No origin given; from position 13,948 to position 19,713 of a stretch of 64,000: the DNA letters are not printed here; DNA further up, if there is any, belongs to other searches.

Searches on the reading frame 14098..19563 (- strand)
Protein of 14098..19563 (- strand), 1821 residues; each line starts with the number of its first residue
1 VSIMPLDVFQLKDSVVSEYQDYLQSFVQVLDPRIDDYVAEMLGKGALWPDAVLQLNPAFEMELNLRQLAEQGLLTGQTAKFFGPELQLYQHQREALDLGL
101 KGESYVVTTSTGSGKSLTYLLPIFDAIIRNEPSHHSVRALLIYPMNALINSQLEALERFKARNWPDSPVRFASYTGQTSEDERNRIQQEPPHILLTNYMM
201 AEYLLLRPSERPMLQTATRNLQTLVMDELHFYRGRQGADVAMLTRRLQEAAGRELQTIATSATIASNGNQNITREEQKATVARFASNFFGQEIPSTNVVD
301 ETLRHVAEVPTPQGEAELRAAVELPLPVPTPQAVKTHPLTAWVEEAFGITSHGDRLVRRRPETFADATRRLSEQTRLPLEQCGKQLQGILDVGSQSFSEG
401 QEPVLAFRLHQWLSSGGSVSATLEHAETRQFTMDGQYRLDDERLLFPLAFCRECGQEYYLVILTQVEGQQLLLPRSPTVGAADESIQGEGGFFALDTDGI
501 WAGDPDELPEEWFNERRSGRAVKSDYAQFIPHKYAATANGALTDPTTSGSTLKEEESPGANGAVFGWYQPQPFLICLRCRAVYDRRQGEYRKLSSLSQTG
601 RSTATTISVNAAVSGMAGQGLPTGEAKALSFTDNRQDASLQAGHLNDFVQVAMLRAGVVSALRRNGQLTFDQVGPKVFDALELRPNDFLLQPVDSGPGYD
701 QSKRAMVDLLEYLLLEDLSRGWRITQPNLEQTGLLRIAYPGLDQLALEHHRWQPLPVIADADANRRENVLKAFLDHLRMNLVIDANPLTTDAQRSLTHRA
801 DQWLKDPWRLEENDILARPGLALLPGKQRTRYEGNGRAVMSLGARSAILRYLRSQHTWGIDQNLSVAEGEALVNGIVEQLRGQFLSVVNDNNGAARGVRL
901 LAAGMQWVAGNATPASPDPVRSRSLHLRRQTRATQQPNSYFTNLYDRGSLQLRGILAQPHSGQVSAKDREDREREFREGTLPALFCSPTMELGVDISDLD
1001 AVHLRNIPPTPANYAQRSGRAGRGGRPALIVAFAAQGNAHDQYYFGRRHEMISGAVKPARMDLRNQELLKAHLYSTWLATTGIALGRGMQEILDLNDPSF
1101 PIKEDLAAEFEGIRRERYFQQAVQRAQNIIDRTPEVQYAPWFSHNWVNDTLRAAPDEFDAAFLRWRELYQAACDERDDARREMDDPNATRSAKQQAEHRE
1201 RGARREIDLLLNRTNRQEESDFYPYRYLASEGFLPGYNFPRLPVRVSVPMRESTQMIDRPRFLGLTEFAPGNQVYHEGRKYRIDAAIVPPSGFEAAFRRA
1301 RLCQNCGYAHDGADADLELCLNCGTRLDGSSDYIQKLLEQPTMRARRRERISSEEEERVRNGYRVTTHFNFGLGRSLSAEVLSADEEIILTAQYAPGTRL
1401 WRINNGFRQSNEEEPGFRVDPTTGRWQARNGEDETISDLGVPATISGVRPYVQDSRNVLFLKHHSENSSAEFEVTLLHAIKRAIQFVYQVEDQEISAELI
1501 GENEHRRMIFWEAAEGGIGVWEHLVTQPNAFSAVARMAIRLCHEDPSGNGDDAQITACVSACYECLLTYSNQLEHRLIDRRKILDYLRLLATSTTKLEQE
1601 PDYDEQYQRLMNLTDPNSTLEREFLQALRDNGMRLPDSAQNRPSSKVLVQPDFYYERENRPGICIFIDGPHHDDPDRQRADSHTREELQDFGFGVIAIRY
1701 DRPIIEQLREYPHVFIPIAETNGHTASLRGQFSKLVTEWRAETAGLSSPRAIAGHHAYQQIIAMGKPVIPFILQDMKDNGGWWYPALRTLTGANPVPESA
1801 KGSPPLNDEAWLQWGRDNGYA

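Call 8: search_protein_families(library=pfam, proteins=[window:14098-19563:-], max_evalue=0.01)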
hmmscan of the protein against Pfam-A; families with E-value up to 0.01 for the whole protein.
window:14098-19563:- (1821 aa): 4 families
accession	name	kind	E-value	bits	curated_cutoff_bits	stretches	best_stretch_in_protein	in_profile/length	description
PF00270.35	DEAD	-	2.2e-26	93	26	1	90-267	2-163/167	DEAD/DEAH box helicase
PF00271.37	Helicase_C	-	2.4e-14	54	23.5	1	951-1025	36-110/110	Helicase conserved C-terminal domain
PF09369.15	MZB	-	7.8e-08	33.3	24.2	1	1477-1566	2-80/80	MrfA Zn-binding domain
PF04851.21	ResIII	-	0.00011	22.5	22.5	1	86-233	2-138/164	Type III restriction enzyme, res subunit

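Call 9: search_protein_families(library=padloc, proteins=[window:14098-19563:-], max_evalue=0.001)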
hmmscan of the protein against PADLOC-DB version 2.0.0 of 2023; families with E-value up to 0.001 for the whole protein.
window:14098-19563:- (1821 aa): 31 families (the best 25 are shown)
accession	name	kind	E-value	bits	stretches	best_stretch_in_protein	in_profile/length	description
PDLC00037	DruE3|DruE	-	5.2e-93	310.9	3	78-663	92-673/2055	SNF2 family N-terminal domain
PDLC00013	DruE1|DruE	-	5.2e-84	281.2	4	983-1371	1085-1454/1776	SNF2 family N-terminal domain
PDLC00035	DruE3|DruE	-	2.1e-75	252.4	2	23-424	22-448/1460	SNF2 family N-terminal domain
PDLC00015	DruE2|DruE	-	2.2e-73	245.8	5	185-648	293-784/1887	SNF2 family N-terminal domain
PDLC00014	DruE2|DruE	-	7.5e-73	243.8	6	989-1080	1208-1299/1928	SNF2 family N-terminal domain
PDLC00036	DruE3|DruE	-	8.5e-66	220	2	85-316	90-329/2023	SNF2 family N-terminal domain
PDLC00051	DruE4|DruE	-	3.4e-63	211.8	5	986-1076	1130-1220/1829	SNF2 family N-terminal domain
PDLC02503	BrxHI|BrxHII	-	1.5e-30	104.2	2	90-265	27-195/698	BrxHI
PDLC03960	SngC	-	1.5e-28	98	2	87-273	24-198/720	-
PDLC02501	BrxHI|BrxHII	-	9.6e-24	81.5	2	91-266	27-197/925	BrxHI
PDLC02896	DpdJ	-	7e-21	71.7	2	183-266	329-414/1487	DpdJ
PDLC02897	DpdJ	-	2.4e-17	60.1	2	101-264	113-286/1570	DpdJ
PDLC03928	PsyrT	-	3.2e-14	50.2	2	950-1045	261-356/689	-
PDLC02569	DrmA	-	3.8e-14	49.5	1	983-1064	832-911/1095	DrmA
PDLC02570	DrmA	-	9.1e-13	45.4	1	952-1064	554-664/851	DrmA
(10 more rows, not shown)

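Call 75: search_protein_families(library=ncbifam, proteins=[window:14101-19563:-], max_evalue=0.001)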
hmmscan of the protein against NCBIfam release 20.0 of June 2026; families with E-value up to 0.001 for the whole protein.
window:14101-19563:- (1821 aa): 21 families
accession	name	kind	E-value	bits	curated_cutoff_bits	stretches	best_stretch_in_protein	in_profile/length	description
TIGR03817.1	DECH_helic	hypoth_equivalog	1.5e-43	149.1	874.1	2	87-269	36-209/742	helicase/secretion neighborhood putative DEAH-box helicase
TIGR04121.1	DEXH_lig_assoc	equivalog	3.9e-28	97.6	850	2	86-270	12-190/804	ligase-associated DNA damage response DEXH box helicase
NF010338.0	PRK13767.1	equivalog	8.1e-22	77.3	849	2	89-265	35-219/877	ATP-dependent helicase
NF041067.1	DpdJ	equivalog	3.7e-18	64.6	800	2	183-266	322-407/1482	protein DpdJ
NF007284.0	PRK09751.1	equivalog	3.4e-13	47.8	1496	1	96-267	38-220/1538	ATP-dependent helicase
NF053631.1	RNA_helic_CshA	equivalog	6.6e-12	45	646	1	949-1036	256-343/434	degradosome RNA helicase CshA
NF053636.1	DDHlcsCsdAPsy1082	equivalog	4.1e-09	35.5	890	1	92-156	30-94/512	DEAD/DEAH box helicase CsdA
TIGR00614.1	recQ_fam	subfamily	7e-08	31.7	219.8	0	949-1037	245-333/470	RecQ family ATP-dependent DNA helicase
TIGR01389.1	recQ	equivalog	2.3e-07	29.7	640.2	1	950-1035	244-330/591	DNA helicase RecQ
NF008744.0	PRK11776.1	equivalog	3.3e-07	29.2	524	0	949-1049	261-361/460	ATP-dependent RNA helicase DbpA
NF041063.1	DpdF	equivalog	7.3e-07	28.1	550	1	92-272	145-330/813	protein DpdF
NF008394.0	PRK11192.1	equivalog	1e-06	27.9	507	1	949-1057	266-371/441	ATP-dependent RNA helicase SrmB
NF002654.0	PRK02362.1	equivalog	4.7e-06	25.2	887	1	87-266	23-183/739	ATP-dependent DNA helicase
NF002340.1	PRK01297.1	equivalog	7.5e-06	25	564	0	950-1040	269-359/372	ATP-dependent RNA helicase RhlB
NF053711.1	RNA_heli_RhlE1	exception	8.4e-06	24.8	750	0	92-159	28-97/434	RNA helicase RhlE1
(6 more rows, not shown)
